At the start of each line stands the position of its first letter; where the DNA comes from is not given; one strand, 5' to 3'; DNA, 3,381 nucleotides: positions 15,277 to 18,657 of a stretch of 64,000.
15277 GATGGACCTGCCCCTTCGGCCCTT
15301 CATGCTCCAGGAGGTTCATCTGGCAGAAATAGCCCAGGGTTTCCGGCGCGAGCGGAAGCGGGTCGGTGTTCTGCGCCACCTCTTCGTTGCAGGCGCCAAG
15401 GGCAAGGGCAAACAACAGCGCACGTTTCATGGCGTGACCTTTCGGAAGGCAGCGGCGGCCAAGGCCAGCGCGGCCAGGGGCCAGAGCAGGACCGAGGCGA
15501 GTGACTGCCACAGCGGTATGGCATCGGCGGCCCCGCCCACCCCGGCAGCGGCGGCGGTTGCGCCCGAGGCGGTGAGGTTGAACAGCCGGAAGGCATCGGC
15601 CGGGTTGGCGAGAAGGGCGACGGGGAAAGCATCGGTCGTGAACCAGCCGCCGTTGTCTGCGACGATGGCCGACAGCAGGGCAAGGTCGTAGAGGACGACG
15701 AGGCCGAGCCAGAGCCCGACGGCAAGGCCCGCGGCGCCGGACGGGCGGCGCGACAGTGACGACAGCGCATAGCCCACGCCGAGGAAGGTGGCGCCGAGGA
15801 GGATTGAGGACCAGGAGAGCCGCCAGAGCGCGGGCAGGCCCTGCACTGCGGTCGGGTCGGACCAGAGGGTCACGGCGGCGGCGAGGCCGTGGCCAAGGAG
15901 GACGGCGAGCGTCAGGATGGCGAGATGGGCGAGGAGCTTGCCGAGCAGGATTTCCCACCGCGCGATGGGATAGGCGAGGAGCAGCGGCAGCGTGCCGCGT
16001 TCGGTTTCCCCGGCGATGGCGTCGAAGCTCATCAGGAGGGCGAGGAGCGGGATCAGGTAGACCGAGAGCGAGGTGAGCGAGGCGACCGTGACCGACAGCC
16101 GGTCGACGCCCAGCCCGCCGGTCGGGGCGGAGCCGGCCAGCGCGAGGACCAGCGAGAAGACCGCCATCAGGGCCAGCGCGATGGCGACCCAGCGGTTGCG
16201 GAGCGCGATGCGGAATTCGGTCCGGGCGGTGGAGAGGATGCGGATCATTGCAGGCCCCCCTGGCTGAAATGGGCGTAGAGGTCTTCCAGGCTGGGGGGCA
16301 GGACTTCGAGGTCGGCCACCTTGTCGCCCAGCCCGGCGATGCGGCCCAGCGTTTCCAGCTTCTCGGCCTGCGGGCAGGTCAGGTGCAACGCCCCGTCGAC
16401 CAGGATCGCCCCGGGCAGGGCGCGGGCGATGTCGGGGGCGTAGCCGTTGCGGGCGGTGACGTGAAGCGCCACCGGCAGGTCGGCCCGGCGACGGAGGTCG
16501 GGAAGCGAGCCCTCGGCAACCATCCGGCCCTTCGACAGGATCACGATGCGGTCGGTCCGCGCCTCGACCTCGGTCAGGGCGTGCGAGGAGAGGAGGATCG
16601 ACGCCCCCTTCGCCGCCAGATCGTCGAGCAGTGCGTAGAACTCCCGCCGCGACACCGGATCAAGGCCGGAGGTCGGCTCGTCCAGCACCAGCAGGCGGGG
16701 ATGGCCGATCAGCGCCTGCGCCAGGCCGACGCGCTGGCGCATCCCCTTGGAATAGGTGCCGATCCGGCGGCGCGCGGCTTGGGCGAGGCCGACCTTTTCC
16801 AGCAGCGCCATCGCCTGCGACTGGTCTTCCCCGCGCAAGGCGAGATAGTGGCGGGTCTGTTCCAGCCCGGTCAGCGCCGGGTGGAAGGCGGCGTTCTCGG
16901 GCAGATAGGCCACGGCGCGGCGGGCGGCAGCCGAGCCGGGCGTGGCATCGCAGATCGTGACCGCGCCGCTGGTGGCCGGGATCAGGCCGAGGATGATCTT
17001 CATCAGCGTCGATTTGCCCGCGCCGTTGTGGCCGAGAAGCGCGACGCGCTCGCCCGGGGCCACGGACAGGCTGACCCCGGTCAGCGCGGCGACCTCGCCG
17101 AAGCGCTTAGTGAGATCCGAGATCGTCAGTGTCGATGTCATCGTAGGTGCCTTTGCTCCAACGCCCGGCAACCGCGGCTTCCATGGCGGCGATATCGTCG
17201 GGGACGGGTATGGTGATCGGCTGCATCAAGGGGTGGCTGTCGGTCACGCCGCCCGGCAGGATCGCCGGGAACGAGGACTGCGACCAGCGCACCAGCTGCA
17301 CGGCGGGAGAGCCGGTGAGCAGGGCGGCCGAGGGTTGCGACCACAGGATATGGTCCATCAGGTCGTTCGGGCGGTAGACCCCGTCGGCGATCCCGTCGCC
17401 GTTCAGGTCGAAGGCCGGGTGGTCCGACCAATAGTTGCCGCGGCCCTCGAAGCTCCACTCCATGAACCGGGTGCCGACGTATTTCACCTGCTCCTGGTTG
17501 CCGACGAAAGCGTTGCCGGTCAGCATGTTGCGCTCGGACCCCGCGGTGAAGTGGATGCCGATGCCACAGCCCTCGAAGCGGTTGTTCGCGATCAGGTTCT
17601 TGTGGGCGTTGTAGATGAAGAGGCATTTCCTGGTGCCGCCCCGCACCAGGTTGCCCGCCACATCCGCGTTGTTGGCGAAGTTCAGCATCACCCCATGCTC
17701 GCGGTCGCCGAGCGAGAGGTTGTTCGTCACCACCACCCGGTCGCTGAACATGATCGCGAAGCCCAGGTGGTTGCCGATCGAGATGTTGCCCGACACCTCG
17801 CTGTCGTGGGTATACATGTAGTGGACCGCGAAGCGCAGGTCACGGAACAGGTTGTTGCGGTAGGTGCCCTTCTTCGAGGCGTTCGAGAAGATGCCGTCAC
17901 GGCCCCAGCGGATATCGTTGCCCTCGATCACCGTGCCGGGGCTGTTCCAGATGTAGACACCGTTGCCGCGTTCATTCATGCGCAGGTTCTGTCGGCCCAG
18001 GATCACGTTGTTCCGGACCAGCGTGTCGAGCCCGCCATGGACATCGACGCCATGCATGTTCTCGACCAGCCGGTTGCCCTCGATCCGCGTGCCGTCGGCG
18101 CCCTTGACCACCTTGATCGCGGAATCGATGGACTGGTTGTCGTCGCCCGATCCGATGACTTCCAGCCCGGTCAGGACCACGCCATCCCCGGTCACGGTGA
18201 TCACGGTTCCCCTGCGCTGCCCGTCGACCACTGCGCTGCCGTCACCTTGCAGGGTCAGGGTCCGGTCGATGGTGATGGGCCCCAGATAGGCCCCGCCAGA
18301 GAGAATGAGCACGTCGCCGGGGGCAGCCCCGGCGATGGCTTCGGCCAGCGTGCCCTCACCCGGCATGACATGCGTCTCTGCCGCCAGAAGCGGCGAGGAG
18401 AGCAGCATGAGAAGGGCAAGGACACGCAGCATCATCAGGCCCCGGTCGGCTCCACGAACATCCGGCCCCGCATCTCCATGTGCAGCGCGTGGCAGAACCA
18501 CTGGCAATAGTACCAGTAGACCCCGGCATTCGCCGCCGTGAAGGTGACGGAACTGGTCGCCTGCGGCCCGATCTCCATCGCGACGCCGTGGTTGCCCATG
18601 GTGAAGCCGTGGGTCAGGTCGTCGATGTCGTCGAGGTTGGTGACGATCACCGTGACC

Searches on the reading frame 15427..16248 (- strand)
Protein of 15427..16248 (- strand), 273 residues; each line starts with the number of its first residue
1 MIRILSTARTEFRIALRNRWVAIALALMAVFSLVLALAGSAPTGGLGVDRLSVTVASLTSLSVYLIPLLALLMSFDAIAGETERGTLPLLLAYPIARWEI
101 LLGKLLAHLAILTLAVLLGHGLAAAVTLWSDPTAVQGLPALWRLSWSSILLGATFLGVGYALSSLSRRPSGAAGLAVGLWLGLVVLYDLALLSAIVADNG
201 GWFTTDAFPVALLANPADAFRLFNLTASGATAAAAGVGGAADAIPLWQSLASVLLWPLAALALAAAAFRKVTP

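Call 72: search_protein_families(library=pfam, proteins=[window:15427-16248:-], max_evalue=0.00001)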
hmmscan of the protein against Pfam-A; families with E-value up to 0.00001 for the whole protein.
window:15427-16248:- (273 aa): 2 families
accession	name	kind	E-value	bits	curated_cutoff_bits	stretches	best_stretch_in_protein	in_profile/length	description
PF12679.13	ABC2_membrane_2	-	1.3e-34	120.2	27.2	1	8-270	4-280/283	ABC-2 family transporter protein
PF12730.13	ABC2_membrane_4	-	2.9e-07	31.1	27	1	16-155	10-149/179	ABC-2 family transporter protein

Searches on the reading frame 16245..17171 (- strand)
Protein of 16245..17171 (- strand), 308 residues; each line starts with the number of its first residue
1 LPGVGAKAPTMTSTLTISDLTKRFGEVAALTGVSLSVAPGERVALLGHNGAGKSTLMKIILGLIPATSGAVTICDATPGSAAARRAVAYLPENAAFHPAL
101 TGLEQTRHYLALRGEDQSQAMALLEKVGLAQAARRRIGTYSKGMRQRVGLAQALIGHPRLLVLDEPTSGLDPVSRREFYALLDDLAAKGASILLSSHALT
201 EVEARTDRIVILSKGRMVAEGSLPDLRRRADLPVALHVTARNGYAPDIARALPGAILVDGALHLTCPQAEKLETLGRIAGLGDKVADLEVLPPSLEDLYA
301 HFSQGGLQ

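Call 72: search_protein_families(library=pfam, proteins=[window:16245-17171:-], max_evalue=0.00001)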
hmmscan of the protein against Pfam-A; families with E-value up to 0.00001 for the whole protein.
window:16245-17171:- (308 aa): 2 families
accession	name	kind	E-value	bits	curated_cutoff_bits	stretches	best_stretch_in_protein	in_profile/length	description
PF00005.33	ABC_tran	-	1.8e-33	116.5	25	1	30-168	1-137/137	ABC transporter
PF13304.12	AAA_21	-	4.1e-12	47.2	27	1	134-197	232-298/304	AAA domain, putative AbiEii toxin, Type IV TA system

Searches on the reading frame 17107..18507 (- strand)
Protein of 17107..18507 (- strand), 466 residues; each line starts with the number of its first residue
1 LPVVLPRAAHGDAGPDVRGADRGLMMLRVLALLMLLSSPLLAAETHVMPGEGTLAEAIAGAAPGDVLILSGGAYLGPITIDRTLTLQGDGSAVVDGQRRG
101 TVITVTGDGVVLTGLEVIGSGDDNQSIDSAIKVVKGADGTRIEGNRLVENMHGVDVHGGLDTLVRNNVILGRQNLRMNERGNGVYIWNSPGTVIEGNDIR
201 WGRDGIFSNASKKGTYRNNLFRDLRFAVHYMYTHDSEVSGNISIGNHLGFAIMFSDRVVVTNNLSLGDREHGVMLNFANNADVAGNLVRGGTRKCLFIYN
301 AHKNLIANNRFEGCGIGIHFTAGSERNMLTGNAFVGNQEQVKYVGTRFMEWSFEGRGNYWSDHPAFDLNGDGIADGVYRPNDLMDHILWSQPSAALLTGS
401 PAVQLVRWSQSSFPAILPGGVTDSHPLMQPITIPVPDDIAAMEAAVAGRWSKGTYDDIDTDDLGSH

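Call 72: search_protein_families(library=pfam, proteins=[window:17107-18507:-], max_evalue=0.00001)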
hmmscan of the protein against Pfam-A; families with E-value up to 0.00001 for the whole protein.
window:17107-18507:- (466 aa): 2 families
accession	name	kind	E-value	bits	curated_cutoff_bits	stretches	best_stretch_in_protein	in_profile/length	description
PF05048.19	NosD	-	1.9e-52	178.2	23.6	1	166-363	2-210/212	Periplasmic copper-binding protein (NosD)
PF13229.12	Beta_helix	-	4.6e-18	65.8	25.9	2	133-263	27-156/158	Right handed beta helix region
